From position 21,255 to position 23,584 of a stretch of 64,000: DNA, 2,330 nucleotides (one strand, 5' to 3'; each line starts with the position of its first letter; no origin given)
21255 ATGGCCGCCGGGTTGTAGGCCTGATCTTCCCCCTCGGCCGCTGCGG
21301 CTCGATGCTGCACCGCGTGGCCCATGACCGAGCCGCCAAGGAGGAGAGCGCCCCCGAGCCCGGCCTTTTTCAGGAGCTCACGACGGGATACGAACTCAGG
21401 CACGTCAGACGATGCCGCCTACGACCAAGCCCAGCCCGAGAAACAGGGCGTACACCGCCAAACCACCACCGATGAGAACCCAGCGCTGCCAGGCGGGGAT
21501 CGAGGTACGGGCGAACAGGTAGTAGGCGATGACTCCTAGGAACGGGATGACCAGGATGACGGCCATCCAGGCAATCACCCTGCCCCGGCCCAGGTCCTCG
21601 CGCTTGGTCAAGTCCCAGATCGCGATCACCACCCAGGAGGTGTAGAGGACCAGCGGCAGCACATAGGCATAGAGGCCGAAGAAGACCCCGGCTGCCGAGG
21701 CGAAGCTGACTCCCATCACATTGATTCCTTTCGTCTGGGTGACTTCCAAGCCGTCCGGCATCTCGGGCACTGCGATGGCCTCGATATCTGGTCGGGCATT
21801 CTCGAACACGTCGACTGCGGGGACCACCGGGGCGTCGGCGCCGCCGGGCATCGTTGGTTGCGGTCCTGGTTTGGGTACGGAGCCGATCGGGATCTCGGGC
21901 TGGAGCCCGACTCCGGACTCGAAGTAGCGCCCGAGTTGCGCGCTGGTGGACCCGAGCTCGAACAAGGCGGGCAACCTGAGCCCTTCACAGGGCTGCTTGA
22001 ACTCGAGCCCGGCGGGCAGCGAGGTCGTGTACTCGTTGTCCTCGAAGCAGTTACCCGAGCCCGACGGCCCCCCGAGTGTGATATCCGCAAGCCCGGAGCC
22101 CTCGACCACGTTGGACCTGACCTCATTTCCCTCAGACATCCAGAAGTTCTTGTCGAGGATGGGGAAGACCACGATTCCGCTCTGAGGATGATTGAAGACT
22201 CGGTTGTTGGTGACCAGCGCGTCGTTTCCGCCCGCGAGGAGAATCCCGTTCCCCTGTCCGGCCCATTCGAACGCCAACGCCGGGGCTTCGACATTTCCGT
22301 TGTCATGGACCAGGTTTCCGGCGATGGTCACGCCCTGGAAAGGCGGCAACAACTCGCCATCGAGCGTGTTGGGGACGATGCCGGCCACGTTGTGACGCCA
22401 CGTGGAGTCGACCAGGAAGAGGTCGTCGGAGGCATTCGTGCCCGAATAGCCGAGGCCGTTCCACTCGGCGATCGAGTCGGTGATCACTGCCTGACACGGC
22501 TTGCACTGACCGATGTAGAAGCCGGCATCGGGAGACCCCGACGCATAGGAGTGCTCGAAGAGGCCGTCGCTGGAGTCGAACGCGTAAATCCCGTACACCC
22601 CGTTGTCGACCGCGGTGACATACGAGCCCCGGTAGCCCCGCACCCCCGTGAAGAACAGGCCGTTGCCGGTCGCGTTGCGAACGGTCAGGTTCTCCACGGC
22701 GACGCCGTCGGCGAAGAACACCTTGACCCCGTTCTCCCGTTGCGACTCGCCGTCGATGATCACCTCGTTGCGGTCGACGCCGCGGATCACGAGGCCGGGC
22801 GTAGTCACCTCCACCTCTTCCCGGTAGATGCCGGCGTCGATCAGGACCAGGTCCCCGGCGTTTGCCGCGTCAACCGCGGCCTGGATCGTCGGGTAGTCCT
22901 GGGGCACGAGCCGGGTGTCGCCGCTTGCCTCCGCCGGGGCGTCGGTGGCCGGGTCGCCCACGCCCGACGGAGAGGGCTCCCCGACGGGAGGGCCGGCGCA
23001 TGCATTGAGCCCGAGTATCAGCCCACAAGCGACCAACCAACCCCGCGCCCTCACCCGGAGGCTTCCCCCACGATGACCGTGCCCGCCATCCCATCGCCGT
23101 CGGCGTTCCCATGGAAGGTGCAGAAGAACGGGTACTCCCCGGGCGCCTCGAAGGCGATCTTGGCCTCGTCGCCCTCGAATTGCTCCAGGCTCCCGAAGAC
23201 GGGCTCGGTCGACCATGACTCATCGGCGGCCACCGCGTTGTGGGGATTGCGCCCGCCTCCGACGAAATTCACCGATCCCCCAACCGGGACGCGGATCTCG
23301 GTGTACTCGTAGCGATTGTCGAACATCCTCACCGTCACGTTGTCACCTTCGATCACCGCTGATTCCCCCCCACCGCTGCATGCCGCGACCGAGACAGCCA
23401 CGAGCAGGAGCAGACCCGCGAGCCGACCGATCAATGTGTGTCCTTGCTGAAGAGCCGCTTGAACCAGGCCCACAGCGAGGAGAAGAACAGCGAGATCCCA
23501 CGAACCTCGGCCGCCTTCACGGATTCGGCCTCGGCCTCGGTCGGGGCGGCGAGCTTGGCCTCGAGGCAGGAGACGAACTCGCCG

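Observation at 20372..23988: Translationally chained coxG / cupredoxin / NosD-like beta-helix / two-domain multicopper oxidase cassette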

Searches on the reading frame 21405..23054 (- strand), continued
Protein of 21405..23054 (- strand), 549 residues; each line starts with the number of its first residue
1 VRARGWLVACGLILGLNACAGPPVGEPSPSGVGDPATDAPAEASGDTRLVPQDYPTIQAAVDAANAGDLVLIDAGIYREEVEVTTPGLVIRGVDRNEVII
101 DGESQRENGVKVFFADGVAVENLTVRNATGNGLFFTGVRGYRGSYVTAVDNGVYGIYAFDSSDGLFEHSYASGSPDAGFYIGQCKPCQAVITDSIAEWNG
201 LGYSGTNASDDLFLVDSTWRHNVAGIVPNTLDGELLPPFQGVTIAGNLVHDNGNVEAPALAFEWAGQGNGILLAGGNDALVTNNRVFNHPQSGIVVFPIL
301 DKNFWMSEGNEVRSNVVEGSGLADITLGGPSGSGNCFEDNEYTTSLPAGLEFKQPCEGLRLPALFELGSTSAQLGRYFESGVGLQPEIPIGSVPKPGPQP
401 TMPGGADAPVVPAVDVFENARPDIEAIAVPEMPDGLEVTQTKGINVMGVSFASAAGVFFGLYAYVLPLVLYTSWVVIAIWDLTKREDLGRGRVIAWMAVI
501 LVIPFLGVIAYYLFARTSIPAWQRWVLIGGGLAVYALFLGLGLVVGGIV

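Call 67: search_protein_families(library=pfam, proteins=[P0243, P0252, P0280, P0259, P0255, P0319, P0361, P0362, P0363, P0388], max_evalue=0.001)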
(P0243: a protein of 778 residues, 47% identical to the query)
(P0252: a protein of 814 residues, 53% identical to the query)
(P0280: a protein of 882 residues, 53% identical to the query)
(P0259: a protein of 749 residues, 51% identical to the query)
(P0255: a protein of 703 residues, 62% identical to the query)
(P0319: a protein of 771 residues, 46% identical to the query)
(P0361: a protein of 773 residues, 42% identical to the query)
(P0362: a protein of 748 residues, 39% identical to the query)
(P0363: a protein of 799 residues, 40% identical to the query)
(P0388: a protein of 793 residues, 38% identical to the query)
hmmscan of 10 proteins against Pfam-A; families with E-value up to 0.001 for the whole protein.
P0243 (778 aa): 2 families
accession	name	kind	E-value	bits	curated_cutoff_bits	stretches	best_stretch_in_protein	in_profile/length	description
PF13229.12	Beta_helix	-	5.8e-22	78.4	25.9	1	121-277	11-144/158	Right handed beta helix region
PF05048.19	NosD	-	3.7e-11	43.3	23.6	1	493-659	17-156/212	Periplasmic copper-binding protein (NosD)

P0252 (814 aa): 1 family
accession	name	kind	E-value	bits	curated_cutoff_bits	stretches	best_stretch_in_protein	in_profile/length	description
PF13229.12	Beta_helix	-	1.5e-14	54.3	25.9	2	533-687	13-144/158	Right handed beta helix region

P0280 (882 aa): 2 families
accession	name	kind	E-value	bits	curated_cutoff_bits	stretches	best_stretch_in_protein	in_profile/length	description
PF13229.12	Beta_helix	-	4.5e-14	52.8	25.9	2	480-637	11-145/158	Right handed beta helix region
PF05048.19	NosD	-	0.00014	21.8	23.6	0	487-657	33-169/212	Periplasmic copper-binding protein (NosD)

P0259 (749 aa): 4 families
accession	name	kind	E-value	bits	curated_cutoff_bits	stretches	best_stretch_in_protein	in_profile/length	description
PF13229.12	Beta_helix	-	4.4e-09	36.6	25.9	1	201-367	1-145/158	Right handed beta helix region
PF00127.26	Copper-bind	-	3.6e-08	34.2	21.2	1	5-82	13-98/99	Copper binding proteins, plastocyanin/azurin family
PF13473.12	Cupredoxin_1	-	3.6e-07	30.6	27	1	2-72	28-100/104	Cupredoxin-like domain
PF05048.19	NosD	-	0.00021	21.2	23.6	0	201-386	17-168/212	Periplasmic copper-binding protein (NosD)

P0255 (703 aa): 3 families
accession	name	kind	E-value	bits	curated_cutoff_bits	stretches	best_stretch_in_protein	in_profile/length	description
PF13229.12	Beta_helix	-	1.2e-12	48.2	25.9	3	246-409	1-143/158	Right handed beta helix region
PF00127.26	Copper-bind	-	3.1e-08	34.4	21.2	1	36-126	8-98/99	Copper binding proteins, plastocyanin/azurin family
PF05048.19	NosD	-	1.8e-05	24.7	23.6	0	193-364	14-170/212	Periplasmic copper-binding protein (NosD)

P0319 (771 aa): 3 families
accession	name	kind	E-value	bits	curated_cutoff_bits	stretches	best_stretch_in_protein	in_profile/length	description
PF07676.18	PD40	-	6.3e-18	64.7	20.9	1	643-671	2-30/38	WD40-like Beta Propeller Repeat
PF13229.12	Beta_helix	-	1.1e-12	48.3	25.9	1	84-250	2-145/158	Right handed beta helix region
PF05048.19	NosD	-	3.1e-05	24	23.6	0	58-179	36-154/212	Periplasmic copper-binding protein (NosD)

P0361 (773 aa): 4 families
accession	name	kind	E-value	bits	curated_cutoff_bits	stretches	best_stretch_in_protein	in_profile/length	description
PF07676.18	PD40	-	2.3e-20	72.4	20.9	1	650-679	1-30/38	WD40-like Beta Propeller Repeat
PF13229.12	Beta_helix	-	3.2e-10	40.3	25.9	1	118-283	4-147/158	Right handed beta helix region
PF00930.27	DPPIV_N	-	3.1e-06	26.6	22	0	633-679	18-64/354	Dipeptidyl peptidase IV (DPP IV) N-terminal region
PF05048.19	NosD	-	4.8e-05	23.3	23.6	0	132-307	12-150/212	Periplasmic copper-binding protein (NosD)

P0362 (748 aa): 2 families
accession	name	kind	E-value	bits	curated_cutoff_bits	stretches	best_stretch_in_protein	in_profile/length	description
PF07676.18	PD40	-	2.6e-14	53.1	20.9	1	514-530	13-29/38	WD40-like Beta Propeller Repeat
PF13229.12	Beta_helix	-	4.8e-08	33.2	25.9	1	111-281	2-149/158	Right handed beta helix region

P0363 (799 aa): 3 families
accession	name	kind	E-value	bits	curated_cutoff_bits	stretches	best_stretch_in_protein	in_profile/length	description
PF13229.12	Beta_helix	-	5.4e-15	55.8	25.9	1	118-288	2-149/158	Right handed beta helix region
PF07676.18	PD40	-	9.3e-10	38.7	20.9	0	640-665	1-26/38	WD40-like Beta Propeller Repeat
PF05048.19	NosD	-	9.3e-05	22.4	23.6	0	256-317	106-158/212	Periplasmic copper-binding protein (NosD)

P0388 (793 aa): 3 families
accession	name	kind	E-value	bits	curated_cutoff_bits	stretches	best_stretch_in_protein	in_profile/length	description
PF07676.18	PD40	-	7.7e-23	80.3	20.9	2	636-664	8-37/38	WD40-like Beta Propeller Repeat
PF13229.12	Beta_helix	-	2.6e-07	30.8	25.9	1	123-287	6-147/158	Right handed beta helix region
PF00930.27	DPPIV_N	-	2.9e-05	23.4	22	0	658-701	22-63/354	Dipeptidyl peptidase IV (DPP IV) N-terminal region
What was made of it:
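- Tried and rejected: These are duplicated helices and PD40 propellers, which are uninformative (call 67).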

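Call 72: search_solved_structures(query=A3, max_evalue=1, show_alignments=3)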
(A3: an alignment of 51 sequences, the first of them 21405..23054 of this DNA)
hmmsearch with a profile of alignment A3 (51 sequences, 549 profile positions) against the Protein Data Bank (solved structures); distinct sequences matched with E-value up to 1: 9.
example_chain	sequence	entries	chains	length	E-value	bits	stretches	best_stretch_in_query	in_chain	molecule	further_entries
1qjv_A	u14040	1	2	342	0.00069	21.1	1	52-102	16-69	PECTIN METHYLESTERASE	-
2ntb_A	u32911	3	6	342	0.00069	21.1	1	52-102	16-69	Pectinesterase A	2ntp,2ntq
2nsp_A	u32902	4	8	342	0.00069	21.1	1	52-102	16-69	Pectinesterase A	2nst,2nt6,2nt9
3uw0_A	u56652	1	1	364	0.0029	19.1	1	46-103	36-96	pectinesterase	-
5gkd_A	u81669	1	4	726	0.074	14.4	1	44-155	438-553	AlyGC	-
5gkq_A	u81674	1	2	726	0.075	14.4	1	44-155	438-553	AlyGC mutant - R241A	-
1gq8_A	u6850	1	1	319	0.12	13.8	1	52-119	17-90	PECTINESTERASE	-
3vst_A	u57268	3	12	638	0.21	13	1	53-89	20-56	Xylosidase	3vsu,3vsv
8tne_A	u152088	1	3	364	0.31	12.4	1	50-134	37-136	Pectinesterase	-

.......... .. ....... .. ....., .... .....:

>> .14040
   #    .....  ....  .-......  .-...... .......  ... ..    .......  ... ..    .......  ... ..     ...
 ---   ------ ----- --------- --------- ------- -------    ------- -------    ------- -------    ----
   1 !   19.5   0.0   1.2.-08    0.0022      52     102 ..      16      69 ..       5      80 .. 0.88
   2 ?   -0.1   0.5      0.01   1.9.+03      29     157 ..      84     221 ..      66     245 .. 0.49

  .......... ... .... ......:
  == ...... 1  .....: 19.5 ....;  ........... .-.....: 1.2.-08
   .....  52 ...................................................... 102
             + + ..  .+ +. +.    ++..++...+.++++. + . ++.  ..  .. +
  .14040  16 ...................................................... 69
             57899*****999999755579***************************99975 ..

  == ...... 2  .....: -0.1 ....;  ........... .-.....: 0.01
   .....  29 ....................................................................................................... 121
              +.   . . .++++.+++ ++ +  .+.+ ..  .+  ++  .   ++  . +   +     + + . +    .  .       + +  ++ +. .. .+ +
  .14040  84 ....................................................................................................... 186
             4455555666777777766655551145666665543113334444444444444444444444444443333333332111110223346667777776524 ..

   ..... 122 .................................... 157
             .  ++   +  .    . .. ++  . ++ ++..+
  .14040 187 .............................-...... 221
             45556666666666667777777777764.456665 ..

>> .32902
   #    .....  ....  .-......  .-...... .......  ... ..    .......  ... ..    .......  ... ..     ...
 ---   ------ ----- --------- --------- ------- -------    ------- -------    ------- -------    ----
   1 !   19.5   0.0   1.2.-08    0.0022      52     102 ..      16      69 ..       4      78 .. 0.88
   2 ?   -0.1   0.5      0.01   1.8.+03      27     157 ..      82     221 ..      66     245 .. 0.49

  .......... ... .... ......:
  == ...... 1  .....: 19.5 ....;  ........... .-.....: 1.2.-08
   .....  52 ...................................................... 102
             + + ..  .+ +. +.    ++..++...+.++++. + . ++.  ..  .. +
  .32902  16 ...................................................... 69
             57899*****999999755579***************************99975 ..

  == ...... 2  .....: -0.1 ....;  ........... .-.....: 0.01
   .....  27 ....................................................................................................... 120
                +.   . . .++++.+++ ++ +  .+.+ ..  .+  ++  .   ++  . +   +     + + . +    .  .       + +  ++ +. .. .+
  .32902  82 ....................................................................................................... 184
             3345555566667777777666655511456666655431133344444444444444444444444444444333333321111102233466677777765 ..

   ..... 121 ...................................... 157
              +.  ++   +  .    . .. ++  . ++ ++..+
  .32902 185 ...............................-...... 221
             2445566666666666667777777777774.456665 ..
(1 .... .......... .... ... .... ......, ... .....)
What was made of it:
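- On NosD (N2O reductase maturation protein): Caveat: this was judged from family conservation, not from a residue-level alignment to canonical NosD, which could not be obtained (call 72).
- No NosD match in the profile search of PDB sequences (call 72). Profile similarity to the pectinesterase N-cap (call 72).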

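Call 81: predict_structure(alignment_id=A5)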
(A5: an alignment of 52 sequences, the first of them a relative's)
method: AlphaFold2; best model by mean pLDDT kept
length: 651 residues; sequences in the alignment: 52
mean_pLDDT: 78.5   pTM: 0.71
mean pLDDT of the five models: 78.5, 78.1, 73.2, 70.9, 65.8
residues with pLDDT >= 90: 288; 70-90: 157; 50-70: 133; < 50: 73
segments of 3 or more residues with pLDDT < 50: 1-32, 40-46, 62-70, 81-89, 108-117, 335-337
pLDDT, mean of each block of 10 residues (from residue 1): 39 36 27 54 49 64 46 52 45 59 57 49 62 87 95 90 97 97 97 98 96 96 98 95 98 95 96 95 93 98 89 96 95 56 96 87 81 92 98 93 74 97 92 85 93 84 67 79 77 88 96 93 94 95 70 56 60 68 75 76 74 70 72 72 62 40
secondary structure, 60 per line:
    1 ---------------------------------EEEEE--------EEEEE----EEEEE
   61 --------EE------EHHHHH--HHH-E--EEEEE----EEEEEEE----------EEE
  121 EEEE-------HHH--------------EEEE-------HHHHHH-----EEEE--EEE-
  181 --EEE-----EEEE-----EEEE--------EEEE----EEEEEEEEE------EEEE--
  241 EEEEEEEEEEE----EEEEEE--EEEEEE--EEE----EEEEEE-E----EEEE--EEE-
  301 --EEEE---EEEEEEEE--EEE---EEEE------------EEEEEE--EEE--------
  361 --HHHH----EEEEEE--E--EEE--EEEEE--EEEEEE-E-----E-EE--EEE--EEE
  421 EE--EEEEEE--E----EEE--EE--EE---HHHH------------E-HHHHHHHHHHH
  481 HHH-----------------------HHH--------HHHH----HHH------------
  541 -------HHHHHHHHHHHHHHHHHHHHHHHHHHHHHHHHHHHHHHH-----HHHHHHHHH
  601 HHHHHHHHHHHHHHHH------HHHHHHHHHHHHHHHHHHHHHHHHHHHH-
elements in order: E34-38 E47-51 E56-60 H78-82 E92-96 E101-107 E118-124 E149-152 H160-165 E171-174 E177-179 E183-185 E191-194 E200-203 E212-215 E220-228 E235-238 E241-251 E256-261 E264-269 E272-274 E279-284 E291-294 E297-299 E303-306 E310-317 E320-322 E326-329 E342-347 E350-352 H363-366 E371-376 E382-384 E387-391 E394-399 E413-415 E418-422 E425-430 E438-440 H452-455 H470-483 H518-521 H548-586 H592-616 H623-650
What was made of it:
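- The AF2 model of a natural fusion gave a low-confidence cupredoxin, so nothing can be said about domain packing (call 81).
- Tried and rejected: Nothing can be said about docking (call 81).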

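Call 85: find_encoding_contigs(protein=P0001, flank=6000, max_places=2)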
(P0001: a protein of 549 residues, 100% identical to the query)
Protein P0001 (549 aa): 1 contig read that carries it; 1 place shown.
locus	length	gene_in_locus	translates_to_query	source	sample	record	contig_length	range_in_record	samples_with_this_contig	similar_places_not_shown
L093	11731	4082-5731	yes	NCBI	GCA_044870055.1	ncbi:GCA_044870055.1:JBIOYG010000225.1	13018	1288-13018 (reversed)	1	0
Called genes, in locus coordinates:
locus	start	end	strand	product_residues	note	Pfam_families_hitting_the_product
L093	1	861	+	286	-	?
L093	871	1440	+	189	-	PF03167:UDG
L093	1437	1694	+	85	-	-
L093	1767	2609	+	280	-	-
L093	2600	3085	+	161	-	PF00994:MoCF_biosynth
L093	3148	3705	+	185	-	PF06240:COXG, PF10604:Polyketide_cyc2 (weak)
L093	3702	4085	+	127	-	PF13473:Cupredoxin_1 (weak), PF00127:Copper-bind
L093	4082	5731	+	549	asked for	PF22842:Pel9A-like_beta_helix (weak), PF05048:NosD (faint), PF13229:Beta_helix, PF13396:PLDc_N (weak)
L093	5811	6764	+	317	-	PF07732:Cu-oxidase_3, PF07731:Cu-oxidase_2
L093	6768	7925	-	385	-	PF00999:Na_H_Exchanger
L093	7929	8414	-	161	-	PF25991:KhtT_N, PF02080:TrkA_C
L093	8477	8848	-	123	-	PF14464:Prok-JAB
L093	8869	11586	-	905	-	PF28598:PDH_E1_N, PF00456:Transketolase_N, PF17831:PDH_E1_M, PF22613:Transketolase_C_1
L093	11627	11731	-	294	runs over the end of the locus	PF00561:Abhydrolase_1, PF12146:Hydrolase_4, PF12697:Abhydrolase_6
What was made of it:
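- Checked: Independent public gene calls on an identical contig (L093, call 85) give the same CoxG (185 aa), cupredoxin (127 aa) and β-helix (549 aa) genes with the same 4-nt overlaps.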

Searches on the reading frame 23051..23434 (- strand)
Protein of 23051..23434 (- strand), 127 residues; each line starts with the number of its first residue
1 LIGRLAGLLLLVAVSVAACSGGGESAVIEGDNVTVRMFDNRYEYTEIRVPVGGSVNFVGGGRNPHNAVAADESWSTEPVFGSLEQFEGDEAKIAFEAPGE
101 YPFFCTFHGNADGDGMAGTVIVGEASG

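Call 4: search_protein_families(library=pfam, proteins=[window:23051-23434:-], max_evalue=0.01)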
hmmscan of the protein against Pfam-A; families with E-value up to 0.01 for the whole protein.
window:23051-23434:- (127 aa): 3 families
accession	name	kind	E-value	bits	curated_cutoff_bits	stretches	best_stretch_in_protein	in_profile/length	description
PF00127.26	Copper-bind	-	5.2e-08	33.7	21.2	1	41-122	13-98/99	Copper binding proteins, plastocyanin/azurin family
PF13473.12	Cupredoxin_1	-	2.9e-06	27.7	27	1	24-113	14-100/104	Cupredoxin-like domain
PF23509.1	MSMEG_3727_PQQ-assoc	-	0.00038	20.4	27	1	34-123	48-135/152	MSMEG_3727, PQQ-associated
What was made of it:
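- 23051..23434 (-): Lipoprotein-signal type-1 (blue) cupredoxin, 127 aa, TTG start. Pfam Copper-bind and Cupredoxin_1 (call 4).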

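Call 5: search_protein_families(library=ncbifam, proteins=[window:23051-23434:-], max_evalue=0.01)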
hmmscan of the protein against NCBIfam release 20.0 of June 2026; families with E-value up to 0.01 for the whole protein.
window:23051-23434:- (127 aa): 4 families
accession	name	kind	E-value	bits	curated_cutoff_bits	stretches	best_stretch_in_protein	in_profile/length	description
TIGR02656.1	cyanin_plasto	equivalog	1.7e-08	34.8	87.85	1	41-122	13-98/99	plastocyanin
TIGR02657.1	amicyanin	equivalog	0.00042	20.7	110.2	1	40-111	6-76/83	amicyanin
TIGR04339.1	PQQ_MSMEG_3727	hypoth_equivalog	0.00062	19.5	75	1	45-123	58-134/151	MSMEG_3727 family PQQ-associated protein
TIGR03102.1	halo_cynanin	subfamily_domain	0.0015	18.6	93.8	1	42-122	39-114/115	halocyanin domain-containing protein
